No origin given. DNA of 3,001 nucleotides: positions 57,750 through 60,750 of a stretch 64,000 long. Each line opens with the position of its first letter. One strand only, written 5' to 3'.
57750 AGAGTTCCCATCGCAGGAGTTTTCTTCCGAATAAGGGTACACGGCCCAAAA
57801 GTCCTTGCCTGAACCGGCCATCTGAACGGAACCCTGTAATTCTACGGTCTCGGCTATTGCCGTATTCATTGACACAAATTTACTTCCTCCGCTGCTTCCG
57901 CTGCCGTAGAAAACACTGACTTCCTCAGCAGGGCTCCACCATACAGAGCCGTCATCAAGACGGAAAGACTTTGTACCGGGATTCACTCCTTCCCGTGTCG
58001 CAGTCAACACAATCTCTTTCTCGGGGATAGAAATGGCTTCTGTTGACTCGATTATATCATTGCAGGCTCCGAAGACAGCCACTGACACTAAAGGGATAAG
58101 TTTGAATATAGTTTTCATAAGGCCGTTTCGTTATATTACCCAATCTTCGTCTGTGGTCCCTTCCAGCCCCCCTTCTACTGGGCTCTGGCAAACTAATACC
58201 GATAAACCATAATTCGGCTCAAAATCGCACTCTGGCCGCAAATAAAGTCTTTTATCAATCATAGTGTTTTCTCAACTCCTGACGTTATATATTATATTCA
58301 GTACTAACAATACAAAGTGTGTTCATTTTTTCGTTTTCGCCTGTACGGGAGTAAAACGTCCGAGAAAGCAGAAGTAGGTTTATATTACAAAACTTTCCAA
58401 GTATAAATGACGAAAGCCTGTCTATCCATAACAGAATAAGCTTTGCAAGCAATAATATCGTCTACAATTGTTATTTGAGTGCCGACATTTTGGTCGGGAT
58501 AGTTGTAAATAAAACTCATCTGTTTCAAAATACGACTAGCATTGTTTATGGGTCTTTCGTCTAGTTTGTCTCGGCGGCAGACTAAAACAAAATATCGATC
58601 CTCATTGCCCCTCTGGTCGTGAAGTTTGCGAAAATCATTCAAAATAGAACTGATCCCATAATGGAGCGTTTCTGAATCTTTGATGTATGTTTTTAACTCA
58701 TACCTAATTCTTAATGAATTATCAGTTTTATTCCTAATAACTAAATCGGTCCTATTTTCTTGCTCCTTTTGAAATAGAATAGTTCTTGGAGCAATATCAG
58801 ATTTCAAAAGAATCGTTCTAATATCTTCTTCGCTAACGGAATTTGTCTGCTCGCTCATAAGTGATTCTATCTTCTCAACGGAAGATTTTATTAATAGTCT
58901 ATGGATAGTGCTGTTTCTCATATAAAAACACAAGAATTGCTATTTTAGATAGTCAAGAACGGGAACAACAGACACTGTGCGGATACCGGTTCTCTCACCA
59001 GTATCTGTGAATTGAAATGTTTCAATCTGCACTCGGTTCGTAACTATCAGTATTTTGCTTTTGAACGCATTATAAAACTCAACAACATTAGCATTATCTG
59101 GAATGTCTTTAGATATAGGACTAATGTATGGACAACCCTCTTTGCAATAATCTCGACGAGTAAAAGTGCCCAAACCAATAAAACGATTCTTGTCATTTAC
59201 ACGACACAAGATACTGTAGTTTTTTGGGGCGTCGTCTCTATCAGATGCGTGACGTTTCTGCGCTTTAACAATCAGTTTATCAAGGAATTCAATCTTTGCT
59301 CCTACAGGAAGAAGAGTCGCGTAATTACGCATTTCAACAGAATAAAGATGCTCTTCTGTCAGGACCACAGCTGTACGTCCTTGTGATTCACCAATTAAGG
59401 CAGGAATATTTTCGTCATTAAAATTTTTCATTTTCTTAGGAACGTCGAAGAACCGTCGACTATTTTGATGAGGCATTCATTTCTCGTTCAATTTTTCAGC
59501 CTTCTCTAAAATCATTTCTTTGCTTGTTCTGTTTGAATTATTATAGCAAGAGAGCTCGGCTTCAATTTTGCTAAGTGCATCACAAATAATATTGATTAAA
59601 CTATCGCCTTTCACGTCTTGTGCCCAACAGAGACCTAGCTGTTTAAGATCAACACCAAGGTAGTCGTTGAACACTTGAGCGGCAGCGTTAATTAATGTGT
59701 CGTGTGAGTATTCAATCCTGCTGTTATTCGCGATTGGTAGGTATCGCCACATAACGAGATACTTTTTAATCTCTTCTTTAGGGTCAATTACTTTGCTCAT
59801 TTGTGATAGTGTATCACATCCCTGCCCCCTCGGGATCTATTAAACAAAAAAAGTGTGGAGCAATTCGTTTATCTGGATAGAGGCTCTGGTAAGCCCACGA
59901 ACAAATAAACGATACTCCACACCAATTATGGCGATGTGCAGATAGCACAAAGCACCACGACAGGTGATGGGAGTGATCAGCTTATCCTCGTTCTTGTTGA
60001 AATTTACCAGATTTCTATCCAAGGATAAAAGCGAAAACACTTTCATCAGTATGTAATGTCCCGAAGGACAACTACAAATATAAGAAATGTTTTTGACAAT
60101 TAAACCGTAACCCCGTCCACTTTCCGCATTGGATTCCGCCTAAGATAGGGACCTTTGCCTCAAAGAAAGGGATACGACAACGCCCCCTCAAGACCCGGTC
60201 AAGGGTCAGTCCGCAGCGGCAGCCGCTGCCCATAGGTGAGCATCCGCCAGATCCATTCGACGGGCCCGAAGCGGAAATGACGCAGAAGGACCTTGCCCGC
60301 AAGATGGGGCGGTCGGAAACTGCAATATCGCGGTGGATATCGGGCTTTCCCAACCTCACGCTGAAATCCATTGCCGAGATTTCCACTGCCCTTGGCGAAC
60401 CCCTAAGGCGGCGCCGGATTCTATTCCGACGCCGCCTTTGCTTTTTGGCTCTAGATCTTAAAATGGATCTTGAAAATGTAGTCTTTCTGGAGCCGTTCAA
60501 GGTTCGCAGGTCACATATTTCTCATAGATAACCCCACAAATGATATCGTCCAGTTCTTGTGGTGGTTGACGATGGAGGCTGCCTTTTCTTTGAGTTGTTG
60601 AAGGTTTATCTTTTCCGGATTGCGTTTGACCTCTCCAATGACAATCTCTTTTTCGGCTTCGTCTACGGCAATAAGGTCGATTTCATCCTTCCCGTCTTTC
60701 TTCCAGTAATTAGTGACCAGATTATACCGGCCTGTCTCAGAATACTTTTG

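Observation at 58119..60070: AT-rich orphan three-gene operon, a candidate novel defence or toxin module inside the accessory island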

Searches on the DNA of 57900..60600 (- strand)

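Call 24: search_rna_families(source=window, start=57900, end=60600, threshold=evalue, max_evalue=5, show_alignments=2)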
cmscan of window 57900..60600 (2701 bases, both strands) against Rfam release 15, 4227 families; matches with E-value up to 5: 3.
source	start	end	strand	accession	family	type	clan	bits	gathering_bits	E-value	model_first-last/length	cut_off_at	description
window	60402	60488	-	RF02865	ncS01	Gene; sRNA;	-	23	58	0.41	1-110/110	no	Burkholderia sRNA 1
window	59019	59066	-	RF01320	CRISPR-DR7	Gene; CRISPR;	CL00015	20.4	37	1.1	1-37/37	no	CRISPR RNA direct repeat element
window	59885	60011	-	RF04207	MIR5048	Gene; miRNA;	-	13.5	160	3.8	1-356/356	no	MIR5048 microRNA precursor family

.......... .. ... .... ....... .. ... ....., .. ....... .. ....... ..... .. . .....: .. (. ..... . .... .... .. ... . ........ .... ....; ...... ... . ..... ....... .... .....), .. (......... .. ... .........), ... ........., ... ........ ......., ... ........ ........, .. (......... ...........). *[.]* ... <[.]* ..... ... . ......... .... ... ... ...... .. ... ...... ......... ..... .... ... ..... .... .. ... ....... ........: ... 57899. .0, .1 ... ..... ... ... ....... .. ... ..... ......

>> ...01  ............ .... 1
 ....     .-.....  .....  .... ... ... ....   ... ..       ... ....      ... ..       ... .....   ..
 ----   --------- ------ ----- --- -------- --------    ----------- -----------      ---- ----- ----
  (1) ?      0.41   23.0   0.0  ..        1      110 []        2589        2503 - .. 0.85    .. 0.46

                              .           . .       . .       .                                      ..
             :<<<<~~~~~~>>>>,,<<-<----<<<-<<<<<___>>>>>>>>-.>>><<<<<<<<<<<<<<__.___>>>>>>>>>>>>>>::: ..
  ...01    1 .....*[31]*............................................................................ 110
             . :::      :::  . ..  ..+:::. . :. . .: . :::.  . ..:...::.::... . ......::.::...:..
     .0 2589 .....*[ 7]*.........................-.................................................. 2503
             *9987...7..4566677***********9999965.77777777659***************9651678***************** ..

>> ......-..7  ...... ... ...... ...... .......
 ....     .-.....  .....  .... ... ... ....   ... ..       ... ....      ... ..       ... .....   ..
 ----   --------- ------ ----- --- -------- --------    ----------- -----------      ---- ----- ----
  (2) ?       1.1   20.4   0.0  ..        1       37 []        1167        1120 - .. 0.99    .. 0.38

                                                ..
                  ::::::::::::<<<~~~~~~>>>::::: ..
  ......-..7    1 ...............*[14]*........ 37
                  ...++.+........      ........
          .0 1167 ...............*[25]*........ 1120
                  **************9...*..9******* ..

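Call 90: build_rna_model(alignment_id=A5)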
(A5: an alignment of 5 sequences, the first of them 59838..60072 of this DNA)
Model R1 built from alignment A5 (5 sequences, 247 columns); structure: RNAalifold consensus.
model positions 232; base pairs 80; branch points 1; effective number of sequences 0.8; information 0.589 bits per position. Calibrated on 0.2 Mb of random sequence (short: E-values are rough).
structure used (alignment columns):
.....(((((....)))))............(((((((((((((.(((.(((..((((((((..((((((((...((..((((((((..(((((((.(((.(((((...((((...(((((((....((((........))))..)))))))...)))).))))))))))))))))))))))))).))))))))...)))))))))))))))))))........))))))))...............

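Call 91: search_with_rna_model(model_id=R1, sources=[window, L017, L018, L019, L020, L022, L023, L026, L028, L029, L034, L035, L036, L001, L005, L007, L031], max_evalue=1, make_alignment=true)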
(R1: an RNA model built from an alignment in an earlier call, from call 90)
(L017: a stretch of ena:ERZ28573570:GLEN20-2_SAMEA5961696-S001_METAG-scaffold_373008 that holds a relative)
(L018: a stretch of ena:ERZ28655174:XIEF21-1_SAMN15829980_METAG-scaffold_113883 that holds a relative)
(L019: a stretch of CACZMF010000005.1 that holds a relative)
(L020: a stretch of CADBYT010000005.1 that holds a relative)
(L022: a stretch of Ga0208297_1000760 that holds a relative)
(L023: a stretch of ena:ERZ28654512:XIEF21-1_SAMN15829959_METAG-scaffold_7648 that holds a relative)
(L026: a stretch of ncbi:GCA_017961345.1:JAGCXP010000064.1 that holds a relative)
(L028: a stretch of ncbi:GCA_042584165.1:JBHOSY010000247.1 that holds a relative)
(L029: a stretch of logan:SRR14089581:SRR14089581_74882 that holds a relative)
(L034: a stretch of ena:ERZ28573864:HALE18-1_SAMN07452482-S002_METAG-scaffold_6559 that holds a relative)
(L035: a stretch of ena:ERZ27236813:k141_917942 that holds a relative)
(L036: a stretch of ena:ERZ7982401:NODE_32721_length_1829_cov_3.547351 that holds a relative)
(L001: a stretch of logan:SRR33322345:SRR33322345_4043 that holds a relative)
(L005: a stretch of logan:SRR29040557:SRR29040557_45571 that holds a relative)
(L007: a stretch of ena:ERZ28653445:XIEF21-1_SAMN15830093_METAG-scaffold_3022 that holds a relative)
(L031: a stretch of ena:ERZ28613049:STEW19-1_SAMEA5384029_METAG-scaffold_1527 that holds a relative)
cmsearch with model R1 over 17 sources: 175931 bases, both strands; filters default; matches with E-value up to 1: 12.
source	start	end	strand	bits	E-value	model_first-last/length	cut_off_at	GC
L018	21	252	+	272.7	2.8e-65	1-232/232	no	0.46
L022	6269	6502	-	266.6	9.1e-64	1-232/232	no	0.43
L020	5055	5287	-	260.4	2.9e-62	1-232/232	no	0.44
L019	4471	4703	+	256.9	2.2e-61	1-232/232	no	0.44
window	59843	60073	-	252.2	3e-60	1-232/232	no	0.42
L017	1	140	+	126.4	2.6e-29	93-232/232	5'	0.52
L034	840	1084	+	55.9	5.4e-12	1-232/232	no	0.38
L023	4721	4962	+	54.2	1.4e-11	1-232/232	no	0.39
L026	385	633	+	50.2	1.4e-10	1-232/232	no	0.46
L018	44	277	-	33.8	1.5e-06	1-232/232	no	0.45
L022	6245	6479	+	31.7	4.8e-06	1-232/232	no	0.43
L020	5037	5265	+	24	0.00038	1-232/232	no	0.45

Alignment A8: 12 matches aligned to the model, 346 columns, each read 5' to 3' on its own strand. Consensus structure (alignment columns), stored with it:
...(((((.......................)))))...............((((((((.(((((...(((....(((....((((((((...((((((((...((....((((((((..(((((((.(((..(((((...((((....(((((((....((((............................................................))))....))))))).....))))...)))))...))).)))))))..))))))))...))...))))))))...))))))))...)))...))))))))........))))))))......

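Call 92: search_with_rna_model(model_id=R1, sources=[window, L018, L019, L020, L022, L023, L026, L034], max_evalue=1e-8, make_alignment=true)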
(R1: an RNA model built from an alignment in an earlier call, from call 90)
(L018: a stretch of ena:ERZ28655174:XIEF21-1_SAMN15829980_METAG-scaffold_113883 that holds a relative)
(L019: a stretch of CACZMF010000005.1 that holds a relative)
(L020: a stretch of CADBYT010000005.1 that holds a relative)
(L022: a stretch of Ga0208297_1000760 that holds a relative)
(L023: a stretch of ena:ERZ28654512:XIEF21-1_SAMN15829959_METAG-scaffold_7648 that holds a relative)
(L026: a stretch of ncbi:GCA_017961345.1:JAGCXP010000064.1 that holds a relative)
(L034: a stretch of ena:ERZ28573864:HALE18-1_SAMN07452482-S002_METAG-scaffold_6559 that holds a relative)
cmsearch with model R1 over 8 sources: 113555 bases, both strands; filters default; matches with E-value up to 1e-8: 8.
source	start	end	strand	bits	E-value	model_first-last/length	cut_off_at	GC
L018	21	252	+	272.7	1.8e-65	1-232/232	no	0.46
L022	6269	6502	-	266.6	5.9e-64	1-232/232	no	0.43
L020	5055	5287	-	260.4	1.9e-62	1-232/232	no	0.44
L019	4471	4703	+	256.9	1.4e-61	1-232/232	no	0.44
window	59843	60073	-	252.2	1.9e-60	1-232/232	no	0.42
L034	840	1084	+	55.9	3.5e-12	1-232/232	no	0.38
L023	4721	4962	+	54.2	9e-12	1-232/232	no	0.39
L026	385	633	+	50.2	8.8e-11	1-232/232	no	0.46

Alignment A9: 8 matches aligned to the model, 320 columns, each read 5' to 3' on its own strand. Consensus structure (alignment columns), stored with it:
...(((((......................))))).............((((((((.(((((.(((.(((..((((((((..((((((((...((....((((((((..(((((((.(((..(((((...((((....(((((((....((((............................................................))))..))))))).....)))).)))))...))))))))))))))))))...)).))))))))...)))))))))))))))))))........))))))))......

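Call 104: search_dna_similar(query=window:59805-60095:-, collection=plasmids, mode=distant, max_evalue=0.001, max_rows=10)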
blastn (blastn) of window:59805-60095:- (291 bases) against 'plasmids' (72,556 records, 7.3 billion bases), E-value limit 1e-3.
No match.

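Call 105: search_dna_similar(query=window:59805-60095:-, collection=phages, mode=distant, max_evalue=0.001, max_rows=10)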
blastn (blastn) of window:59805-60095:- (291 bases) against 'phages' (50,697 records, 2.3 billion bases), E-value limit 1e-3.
Records with a match: 2; places in all: 2; records where one place covers at least 80% of the query: 0.
Best place of each record, by identity: 60-80% 2.
By first word of the organism name: Bacteriophage 2.
By host as written in the record: - 2.
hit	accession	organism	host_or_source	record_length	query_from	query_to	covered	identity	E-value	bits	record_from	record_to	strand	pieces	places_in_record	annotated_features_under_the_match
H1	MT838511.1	Bacteriophage sp.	human fecal samples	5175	36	253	75%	72.1%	1e-19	103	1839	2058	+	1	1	record has no annotation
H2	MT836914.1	Bacteriophage sp.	human fecal samples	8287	51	257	71%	71.6%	5e-11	73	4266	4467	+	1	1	record has no annotation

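Call 107: get_annotated_region(hit=H1, flank=4000)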
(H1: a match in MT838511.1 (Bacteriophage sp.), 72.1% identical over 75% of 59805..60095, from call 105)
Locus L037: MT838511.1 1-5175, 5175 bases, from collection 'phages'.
description: UNVERIFIED: Bacteriophage sp. clone scaffold_7906 genomic sequence.
organism: Bacteriophage sp. (NCBI taxid 38018)
taxonomy: Viruses
host: -; source: human fecal samples; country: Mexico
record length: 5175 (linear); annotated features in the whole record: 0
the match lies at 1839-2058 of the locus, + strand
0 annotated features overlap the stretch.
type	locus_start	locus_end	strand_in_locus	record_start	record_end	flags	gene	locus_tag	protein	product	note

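Call 108: get_annotated_region(hit=H2, flank=5000)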
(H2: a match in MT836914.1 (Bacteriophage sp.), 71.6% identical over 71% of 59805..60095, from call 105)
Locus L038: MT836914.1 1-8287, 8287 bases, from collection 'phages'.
description: UNVERIFIED: Bacteriophage sp. clone scaffold_3396 genomic sequence.
organism: Bacteriophage sp. (NCBI taxid 38018)
taxonomy: Viruses
host: -; source: human fecal samples; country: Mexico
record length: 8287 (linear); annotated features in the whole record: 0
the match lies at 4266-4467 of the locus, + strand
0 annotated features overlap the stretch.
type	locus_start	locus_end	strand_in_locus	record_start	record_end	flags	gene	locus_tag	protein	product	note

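Call 109: search_with_rna_model(model_id=R1, sources=[L037, L038], max_evalue=0.01, show_alignments=1)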
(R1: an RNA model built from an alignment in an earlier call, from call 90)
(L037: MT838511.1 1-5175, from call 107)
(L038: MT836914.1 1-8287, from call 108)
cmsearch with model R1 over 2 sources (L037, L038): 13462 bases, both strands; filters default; matches with E-value up to 0.01: 3.
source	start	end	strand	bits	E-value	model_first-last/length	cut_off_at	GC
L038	4237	4461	+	120.9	4.4e-29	1-232/232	no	0.37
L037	1815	2058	+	117.2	3.6e-28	1-232/232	no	0.34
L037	1853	2081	-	19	0.00048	1-232/232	no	0.35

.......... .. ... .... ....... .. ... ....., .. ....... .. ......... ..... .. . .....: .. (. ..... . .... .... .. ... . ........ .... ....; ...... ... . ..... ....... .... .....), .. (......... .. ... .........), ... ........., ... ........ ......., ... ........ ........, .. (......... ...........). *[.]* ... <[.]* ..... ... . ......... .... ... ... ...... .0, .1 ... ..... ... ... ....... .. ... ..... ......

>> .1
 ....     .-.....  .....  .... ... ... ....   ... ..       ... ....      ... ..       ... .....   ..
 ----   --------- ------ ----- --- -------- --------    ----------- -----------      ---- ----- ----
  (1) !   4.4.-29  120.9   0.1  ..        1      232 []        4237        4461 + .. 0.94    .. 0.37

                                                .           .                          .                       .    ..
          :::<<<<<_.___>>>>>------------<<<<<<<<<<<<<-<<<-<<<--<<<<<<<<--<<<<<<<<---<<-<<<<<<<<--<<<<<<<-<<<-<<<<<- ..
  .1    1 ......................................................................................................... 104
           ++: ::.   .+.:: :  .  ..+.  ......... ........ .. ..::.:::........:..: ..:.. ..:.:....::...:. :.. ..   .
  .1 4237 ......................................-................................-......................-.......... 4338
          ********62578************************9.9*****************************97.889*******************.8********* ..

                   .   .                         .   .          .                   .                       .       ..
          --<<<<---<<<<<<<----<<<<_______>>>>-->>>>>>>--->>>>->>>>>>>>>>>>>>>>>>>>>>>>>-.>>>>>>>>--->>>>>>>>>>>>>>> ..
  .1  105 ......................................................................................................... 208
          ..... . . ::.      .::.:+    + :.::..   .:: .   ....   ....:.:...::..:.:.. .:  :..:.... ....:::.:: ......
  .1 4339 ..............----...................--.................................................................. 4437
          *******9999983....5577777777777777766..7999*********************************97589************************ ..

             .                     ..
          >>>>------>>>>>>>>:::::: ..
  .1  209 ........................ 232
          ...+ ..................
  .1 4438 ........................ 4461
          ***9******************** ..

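Call 113: search_with_rna_model(model_id=R1, sources=[window, L018, L019, L020, L022, L023, L026, L034, L037, L038], max_evalue=1e-8, make_alignment=true)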
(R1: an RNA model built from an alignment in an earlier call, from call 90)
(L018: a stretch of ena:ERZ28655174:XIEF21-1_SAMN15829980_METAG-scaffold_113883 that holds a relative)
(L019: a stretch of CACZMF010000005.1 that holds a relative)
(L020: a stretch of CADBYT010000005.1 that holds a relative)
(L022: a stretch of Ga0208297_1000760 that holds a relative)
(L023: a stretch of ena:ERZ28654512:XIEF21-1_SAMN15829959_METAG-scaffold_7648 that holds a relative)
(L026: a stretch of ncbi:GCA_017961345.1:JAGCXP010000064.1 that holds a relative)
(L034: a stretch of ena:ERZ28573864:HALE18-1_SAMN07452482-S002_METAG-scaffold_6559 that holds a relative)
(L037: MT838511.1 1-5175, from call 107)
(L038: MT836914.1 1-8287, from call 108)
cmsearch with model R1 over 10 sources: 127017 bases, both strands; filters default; matches with E-value up to 1e-8: 10.
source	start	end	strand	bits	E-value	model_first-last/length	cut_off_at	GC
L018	21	252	+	272.7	2e-65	1-232/232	no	0.46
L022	6269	6502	-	266.6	6.6e-64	1-232/232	no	0.43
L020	5055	5287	-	260.4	2.1e-62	1-232/232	no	0.44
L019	4471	4703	+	256.9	1.6e-61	1-232/232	no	0.44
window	59843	60073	-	252.2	2.2e-60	1-232/232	no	0.42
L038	4237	4461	+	120.9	4.1e-28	1-232/232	no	0.37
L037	1815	2058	+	117.2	3.4e-27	1-232/232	no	0.34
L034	840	1084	+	55.9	3.9e-12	1-232/232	no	0.38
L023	4721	4962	+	54.2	1e-11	1-232/232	no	0.39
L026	385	633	+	50.2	9.9e-11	1-232/232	no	0.46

Alignment A10: 10 matches aligned to the model, 327 columns, each read 5' to 3' on its own strand. Consensus structure (alignment columns), stored with it:
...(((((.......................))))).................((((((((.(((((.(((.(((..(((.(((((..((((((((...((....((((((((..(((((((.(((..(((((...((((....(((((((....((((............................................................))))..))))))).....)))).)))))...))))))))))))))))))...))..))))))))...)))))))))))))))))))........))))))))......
